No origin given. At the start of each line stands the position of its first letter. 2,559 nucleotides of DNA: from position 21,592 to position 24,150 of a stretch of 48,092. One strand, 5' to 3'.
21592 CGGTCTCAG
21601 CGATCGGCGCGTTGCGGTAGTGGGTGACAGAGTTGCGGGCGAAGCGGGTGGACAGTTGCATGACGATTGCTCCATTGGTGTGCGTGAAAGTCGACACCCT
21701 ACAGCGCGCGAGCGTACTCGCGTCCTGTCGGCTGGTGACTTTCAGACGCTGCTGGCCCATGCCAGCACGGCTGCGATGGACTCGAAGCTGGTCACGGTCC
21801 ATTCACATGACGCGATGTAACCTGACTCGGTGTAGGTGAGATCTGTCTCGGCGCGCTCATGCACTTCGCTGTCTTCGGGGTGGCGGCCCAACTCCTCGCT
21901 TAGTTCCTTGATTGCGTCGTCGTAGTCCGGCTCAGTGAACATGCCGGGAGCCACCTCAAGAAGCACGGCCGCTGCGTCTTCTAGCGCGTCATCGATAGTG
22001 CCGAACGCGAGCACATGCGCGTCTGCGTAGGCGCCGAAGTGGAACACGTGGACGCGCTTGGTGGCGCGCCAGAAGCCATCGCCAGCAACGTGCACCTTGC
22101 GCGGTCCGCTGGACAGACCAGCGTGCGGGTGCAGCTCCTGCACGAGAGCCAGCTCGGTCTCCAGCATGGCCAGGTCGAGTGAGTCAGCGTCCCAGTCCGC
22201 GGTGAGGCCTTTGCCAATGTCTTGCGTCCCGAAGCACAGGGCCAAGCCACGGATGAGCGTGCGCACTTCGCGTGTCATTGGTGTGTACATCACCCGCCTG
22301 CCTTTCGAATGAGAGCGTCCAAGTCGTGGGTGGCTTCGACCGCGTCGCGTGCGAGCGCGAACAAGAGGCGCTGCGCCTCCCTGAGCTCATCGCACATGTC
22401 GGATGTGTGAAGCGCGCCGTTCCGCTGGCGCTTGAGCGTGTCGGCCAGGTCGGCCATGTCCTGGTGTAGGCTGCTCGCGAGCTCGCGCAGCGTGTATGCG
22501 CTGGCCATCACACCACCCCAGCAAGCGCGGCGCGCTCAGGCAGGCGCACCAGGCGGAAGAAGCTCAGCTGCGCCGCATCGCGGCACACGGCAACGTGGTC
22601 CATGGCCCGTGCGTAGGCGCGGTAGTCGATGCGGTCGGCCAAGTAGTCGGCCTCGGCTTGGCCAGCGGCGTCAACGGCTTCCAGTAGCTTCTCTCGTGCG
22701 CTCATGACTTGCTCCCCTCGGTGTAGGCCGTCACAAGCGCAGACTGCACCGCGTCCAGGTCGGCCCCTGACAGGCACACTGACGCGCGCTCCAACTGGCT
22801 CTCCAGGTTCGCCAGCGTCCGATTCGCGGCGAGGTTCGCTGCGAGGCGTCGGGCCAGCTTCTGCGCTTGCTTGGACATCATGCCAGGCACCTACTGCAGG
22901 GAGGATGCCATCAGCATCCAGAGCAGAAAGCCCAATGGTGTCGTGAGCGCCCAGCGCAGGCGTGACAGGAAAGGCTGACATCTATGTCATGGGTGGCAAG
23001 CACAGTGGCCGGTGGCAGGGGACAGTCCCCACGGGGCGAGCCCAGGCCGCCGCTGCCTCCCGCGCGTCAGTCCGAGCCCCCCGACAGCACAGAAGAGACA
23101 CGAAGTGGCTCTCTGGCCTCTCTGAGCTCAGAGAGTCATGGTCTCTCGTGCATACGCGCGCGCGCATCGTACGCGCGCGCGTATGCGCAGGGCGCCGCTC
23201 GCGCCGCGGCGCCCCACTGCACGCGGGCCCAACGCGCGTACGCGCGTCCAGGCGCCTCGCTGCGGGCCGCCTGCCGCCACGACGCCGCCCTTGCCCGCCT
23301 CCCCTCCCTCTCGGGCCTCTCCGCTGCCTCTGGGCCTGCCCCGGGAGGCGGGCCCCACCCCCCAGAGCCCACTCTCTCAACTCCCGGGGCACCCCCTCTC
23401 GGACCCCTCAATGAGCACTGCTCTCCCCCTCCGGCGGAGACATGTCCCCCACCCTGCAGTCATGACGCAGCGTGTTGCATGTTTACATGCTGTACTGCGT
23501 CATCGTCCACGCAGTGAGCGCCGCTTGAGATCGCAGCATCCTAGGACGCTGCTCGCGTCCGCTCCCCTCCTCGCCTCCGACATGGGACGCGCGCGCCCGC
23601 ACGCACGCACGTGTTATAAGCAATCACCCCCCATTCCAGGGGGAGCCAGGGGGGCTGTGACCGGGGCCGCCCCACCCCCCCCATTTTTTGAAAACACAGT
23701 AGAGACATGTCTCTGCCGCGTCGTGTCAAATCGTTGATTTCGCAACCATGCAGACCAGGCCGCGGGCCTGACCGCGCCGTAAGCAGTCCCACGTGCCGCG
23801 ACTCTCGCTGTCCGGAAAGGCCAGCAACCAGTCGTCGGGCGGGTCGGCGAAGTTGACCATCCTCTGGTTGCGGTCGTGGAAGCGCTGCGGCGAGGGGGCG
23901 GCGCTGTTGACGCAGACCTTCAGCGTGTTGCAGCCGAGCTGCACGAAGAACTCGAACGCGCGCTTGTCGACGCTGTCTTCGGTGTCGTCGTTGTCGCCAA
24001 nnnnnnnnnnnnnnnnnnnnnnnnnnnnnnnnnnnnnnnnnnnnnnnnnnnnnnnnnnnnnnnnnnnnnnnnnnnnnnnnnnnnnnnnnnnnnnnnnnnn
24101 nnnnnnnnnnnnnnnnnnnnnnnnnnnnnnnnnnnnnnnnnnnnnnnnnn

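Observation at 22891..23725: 835-bp gene-free, palindrome-dense, strand-skewed segment splitting the leftward early block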

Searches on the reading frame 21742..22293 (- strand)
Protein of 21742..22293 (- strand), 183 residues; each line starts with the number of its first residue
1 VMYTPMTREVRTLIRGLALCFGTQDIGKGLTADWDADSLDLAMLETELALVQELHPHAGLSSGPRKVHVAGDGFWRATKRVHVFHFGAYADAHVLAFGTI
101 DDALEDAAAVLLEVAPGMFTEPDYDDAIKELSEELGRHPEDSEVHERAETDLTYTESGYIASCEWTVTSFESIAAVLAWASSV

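Call 13: search_protein_families(library=pfam, max_evalue=0.01, proteins=[window:21742-22293:-])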
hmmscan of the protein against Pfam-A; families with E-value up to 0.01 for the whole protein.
window:21742-22293:- (183 aa): 0 families

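Call 14: search_protein_families(library=phrogs, max_evalue=0.01, proteins=[window:21742-22293:-])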
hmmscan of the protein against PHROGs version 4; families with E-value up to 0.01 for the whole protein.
window:21742-22293:- (183 aa): 0 families

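Call 29: find_related_loci(query=window:21742-22290:-, collection=viral_contigs, flank=8000)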
Query window:21742-22290:- (182 aa) in viral_contigs; peptide patterns used: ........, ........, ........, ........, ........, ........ (x = any residue, [..] = any of these).
7 stretches matched a pattern, but none encodes a relative of the query by tblastn (E <= 1e-3).

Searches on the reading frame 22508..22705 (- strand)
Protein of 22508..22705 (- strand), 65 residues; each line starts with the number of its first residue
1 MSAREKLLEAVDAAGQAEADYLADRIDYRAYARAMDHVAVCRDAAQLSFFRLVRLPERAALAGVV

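Call 66: find_homologous_proteins(query=window:22508-22705:-, max_evalue=0.001)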
Query window:22508-22705:- (65 aa): 12 proteins with E <= 0.001 among 16 candidates.
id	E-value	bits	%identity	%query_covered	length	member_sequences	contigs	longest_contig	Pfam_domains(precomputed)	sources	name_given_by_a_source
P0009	2.3e-32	126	100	100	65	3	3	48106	-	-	-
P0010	2.1e-29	117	94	100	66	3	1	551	-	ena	-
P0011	2.3e-25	104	84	98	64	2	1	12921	-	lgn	-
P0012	2.3e-24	101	81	98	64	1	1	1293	-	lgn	-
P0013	3.2e-24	101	87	95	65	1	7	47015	-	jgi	jgi:hypothetical protein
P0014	1.2e-22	96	83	92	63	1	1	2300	-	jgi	-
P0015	1.5e-22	95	78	98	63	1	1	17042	-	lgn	-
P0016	2.7e-21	92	72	98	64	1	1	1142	-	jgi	jgi:hypothetical protein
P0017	4.0e-20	88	73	98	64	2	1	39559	-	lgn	-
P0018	4.8e-20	88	76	91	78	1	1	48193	-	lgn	-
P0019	2.6e-19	85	76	91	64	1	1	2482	-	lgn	-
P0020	2.8e-19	85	77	88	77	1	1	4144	-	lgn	-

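Call 67: find_encoding_contigs(protein=P0013, flank=4000, max_places=10)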
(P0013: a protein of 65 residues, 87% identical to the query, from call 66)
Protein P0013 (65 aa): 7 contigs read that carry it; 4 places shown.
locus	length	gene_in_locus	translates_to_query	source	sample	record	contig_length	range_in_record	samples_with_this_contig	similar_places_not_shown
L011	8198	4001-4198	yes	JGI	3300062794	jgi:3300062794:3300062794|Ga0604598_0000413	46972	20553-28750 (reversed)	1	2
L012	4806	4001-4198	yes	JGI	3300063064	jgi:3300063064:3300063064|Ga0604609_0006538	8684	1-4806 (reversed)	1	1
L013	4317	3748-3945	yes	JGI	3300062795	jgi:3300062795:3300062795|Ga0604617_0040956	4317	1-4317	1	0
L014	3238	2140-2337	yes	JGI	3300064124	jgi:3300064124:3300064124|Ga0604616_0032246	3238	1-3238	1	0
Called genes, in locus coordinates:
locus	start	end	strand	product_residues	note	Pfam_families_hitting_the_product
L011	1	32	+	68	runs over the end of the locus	-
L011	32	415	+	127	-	-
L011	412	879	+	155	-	-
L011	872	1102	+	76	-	-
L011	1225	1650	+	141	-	-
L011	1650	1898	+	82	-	-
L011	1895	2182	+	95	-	-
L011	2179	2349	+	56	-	-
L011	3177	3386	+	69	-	-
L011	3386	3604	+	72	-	-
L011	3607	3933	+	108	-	-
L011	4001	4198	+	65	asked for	-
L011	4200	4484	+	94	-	-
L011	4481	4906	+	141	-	PF26820:Phage_T4_Y00F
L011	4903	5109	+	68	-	-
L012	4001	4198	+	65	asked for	-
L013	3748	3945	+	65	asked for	-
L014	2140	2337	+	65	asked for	-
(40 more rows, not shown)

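Call 68: find_encoding_contigs(protein=P0018, flank=4000, max_places=4)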
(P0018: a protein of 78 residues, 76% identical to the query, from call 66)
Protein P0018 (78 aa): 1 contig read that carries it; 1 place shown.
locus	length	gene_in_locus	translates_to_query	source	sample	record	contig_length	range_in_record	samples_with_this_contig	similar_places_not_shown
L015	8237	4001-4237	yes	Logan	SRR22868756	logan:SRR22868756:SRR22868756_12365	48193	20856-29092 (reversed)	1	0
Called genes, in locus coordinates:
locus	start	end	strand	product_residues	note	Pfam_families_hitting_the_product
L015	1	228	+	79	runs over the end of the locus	-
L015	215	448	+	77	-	-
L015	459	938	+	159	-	PF00413:Peptidase_M10 (weak)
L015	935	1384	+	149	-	-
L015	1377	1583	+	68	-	-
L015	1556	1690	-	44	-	-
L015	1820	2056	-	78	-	-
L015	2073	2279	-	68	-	-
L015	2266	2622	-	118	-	-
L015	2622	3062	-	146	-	-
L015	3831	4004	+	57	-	-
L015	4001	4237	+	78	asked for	-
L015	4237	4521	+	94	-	-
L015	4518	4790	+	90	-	-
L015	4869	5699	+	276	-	PF06067:DUF932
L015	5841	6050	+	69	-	-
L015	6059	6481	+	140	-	PF26820:Phage_T4_Y00F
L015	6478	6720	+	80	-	-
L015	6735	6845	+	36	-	-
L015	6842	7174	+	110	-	-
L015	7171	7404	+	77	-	-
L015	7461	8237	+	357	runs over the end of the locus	PF04404:ERF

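Call 69: find_encoding_contigs(protein=P0017, flank=4000, max_places=4)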
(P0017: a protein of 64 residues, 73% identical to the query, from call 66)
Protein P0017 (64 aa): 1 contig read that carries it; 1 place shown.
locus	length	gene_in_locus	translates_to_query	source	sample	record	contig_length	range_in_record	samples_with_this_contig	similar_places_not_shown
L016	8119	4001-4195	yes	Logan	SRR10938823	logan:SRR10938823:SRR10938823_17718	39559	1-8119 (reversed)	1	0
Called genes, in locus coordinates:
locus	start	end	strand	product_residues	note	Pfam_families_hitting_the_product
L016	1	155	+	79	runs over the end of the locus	-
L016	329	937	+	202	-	-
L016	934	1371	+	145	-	-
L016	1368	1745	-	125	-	-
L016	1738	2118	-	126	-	-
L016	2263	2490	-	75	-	-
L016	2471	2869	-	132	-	-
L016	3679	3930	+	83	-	-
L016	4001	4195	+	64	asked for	-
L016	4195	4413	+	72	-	-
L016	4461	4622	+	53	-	-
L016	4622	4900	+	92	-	-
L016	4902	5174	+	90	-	-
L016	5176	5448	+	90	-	-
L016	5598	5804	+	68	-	-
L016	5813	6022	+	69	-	-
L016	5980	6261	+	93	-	-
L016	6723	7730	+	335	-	PF04404:ERF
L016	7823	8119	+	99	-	?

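Call 77: search_protein_families(library=pfam, max_evalue=0.05, proteins=[window:22508-22705:-])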
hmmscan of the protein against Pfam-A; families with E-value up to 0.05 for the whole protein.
window:22508-22705:- (65 aa): 0 families

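Call 94: find_encoding_contigs(protein=P0015, flank=4000, max_places=3)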
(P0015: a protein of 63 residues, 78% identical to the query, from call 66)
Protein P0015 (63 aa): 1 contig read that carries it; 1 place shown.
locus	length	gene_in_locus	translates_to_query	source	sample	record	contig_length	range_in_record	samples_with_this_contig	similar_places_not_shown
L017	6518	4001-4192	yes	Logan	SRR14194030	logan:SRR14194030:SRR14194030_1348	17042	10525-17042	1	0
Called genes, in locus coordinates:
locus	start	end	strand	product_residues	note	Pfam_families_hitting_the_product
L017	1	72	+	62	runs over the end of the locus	-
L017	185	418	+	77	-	-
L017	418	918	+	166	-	-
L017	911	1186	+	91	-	-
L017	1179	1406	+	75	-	-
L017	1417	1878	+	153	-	-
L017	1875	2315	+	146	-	-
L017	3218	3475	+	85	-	-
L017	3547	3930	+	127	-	-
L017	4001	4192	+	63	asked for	-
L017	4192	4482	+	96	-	-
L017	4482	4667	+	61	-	-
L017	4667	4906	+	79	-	-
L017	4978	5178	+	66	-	-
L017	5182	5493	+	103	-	-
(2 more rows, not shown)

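Call 95: find_encoding_contigs(protein=P0020, flank=4000, max_places=3)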
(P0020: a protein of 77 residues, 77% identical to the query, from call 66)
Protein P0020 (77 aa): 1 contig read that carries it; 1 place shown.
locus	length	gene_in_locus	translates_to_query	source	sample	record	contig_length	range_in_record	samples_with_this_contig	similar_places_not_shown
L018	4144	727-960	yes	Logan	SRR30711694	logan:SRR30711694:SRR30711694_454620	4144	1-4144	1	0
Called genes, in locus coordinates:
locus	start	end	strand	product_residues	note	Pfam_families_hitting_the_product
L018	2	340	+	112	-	?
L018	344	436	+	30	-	-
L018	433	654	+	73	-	-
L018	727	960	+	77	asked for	-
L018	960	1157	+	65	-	-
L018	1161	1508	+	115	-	-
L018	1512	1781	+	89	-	-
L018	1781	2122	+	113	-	-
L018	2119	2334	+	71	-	-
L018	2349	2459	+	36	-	-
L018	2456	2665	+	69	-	-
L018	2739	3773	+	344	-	PF04404:ERF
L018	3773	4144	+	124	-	?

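Call 96: find_encoding_contigs(protein=P0019, flank=4000, max_places=3)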
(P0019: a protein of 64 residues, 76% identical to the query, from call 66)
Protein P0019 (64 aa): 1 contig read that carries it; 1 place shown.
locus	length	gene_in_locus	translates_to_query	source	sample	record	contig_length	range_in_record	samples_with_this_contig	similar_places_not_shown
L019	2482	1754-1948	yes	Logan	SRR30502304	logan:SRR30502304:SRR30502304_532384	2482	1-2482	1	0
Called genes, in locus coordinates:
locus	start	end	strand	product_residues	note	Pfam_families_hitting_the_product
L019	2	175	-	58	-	?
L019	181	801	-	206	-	-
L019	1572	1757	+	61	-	-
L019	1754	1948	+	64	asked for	-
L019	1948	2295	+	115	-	-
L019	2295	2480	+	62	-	?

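Call 100: search_protein_families(library=pfam, max_evalue=0.01, proteins=[L015:2622-3062:-, L015:2266-2622:-, L015:2073-2279:-, L015:1820-2056:-, L016:2471-2869:-, L016:2263-2490:-, L016:1738-2118:-, L016:1368-1745:-, L019:181-801:-])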
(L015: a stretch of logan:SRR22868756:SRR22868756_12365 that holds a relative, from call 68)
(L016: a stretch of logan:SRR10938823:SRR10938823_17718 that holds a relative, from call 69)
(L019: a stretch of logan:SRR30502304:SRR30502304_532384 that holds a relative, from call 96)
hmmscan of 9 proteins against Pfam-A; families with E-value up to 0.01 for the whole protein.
L015:2622-3062:- (146 aa): 2 families
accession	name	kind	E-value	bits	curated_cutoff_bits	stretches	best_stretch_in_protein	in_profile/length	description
PF01402.27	RHH_1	-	0.00059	20.1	20.5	1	8-42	2-36/39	Ribbon-helix-helix protein, copG family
PF22513.2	FitA-like_RHH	-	0.0016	18.8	27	1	7-43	2-39/39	Antitoxin FitA-like, ribbon-helix-helix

L015:2266-2622:- (118 aa): 0 families

L015:2073-2279:- (68 aa): 0 families

L015:1820-2056:- (78 aa): 0 families

L016:2471-2869:- (132 aa): 1 family
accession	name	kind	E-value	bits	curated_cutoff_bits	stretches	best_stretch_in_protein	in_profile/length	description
PF21983.2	NikA-like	-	0.0035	17.9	27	1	2-40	3-41/72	Mobilization protein NikA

L016:2263-2490:- (75 aa): 1 family
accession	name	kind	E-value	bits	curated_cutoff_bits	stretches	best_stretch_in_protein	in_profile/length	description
PF04283.17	CheF-arch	-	0.0057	16.9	25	1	23-56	19-52/218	Chemotaxis signal transduction system protein F from archaea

L016:1738-2118:- (126 aa): 0 families

L016:1368-1745:- (125 aa): 1 family
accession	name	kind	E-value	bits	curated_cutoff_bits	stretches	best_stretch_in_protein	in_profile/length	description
PF18912.6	DZR_2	-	0.0035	17.6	27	1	8-33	9-31/56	Double zinc ribbon domain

L019:181-801:- (206 aa): 1 family
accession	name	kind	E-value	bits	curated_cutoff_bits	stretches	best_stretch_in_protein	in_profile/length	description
PF01402.27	RHH_1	-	0.0088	16.4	20.5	0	6-42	2-38/39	Ribbon-helix-helix protein, copG family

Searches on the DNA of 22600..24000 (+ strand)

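Call 4: search_dna_similar(query=window:22700-23900:+, collection=phages, mode=near, max_rows=30)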
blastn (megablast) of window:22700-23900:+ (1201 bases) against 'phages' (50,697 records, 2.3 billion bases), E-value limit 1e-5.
No match.

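Call 7: search_dna_similar(query=window:22850-23760:+, collection=phages, mode=distant, max_rows=30)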
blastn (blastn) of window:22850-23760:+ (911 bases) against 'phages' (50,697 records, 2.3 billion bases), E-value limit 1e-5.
No match.

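Call 46: search_rna_families(source=window, start=22600, end=24000, threshold=evalue, max_evalue=10)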
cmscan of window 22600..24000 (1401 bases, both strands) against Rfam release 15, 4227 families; matches with E-value up to 10: 4.
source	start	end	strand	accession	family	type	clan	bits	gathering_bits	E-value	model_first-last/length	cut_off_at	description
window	23023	23138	+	RF02208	WT1-AS_6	Gene; lncRNA;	-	24.3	80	4.9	1-121/121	no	WT1 antisense RNA conserved region 6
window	23144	23192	+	RF03990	mir-4888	Gene; miRNA;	-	20.6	90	1.1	1-73/73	no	mir-4888 microRNA precursor family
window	23105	23218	-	RF02723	sno_ZL1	Gene; snRNA; snoRNA; CD-box;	-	18.1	64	0.1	1-196/196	no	Small nucleolar RNA ZL1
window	23147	23189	-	RF04052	mir-466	Gene; miRNA;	-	17.7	85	3.9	1-80/80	no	mir-466 microRNA precursor family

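Call 116: search_dna_similar(query=window:22880-23750:+, collection=plasmids, mode=distant, max_rows=10)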
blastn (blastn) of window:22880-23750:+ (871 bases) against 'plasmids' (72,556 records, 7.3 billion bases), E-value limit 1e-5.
No match.

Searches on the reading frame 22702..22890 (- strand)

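Call 13: search_protein_families(library=pfam, max_evalue=0.01, proteins=[window:22702-22890:-])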
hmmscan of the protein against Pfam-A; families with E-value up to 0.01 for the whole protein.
window:22702-22890:- (62 aa): 0 families

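Call 14: search_protein_families(library=phrogs, max_evalue=0.01, proteins=[window:22702-22890:-])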
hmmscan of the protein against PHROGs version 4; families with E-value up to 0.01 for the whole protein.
window:22702-22890:- (62 aa): 1 family
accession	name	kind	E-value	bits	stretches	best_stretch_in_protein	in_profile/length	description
phrog_34433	-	unknown function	0.0086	17.3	1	15-56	36-76/85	-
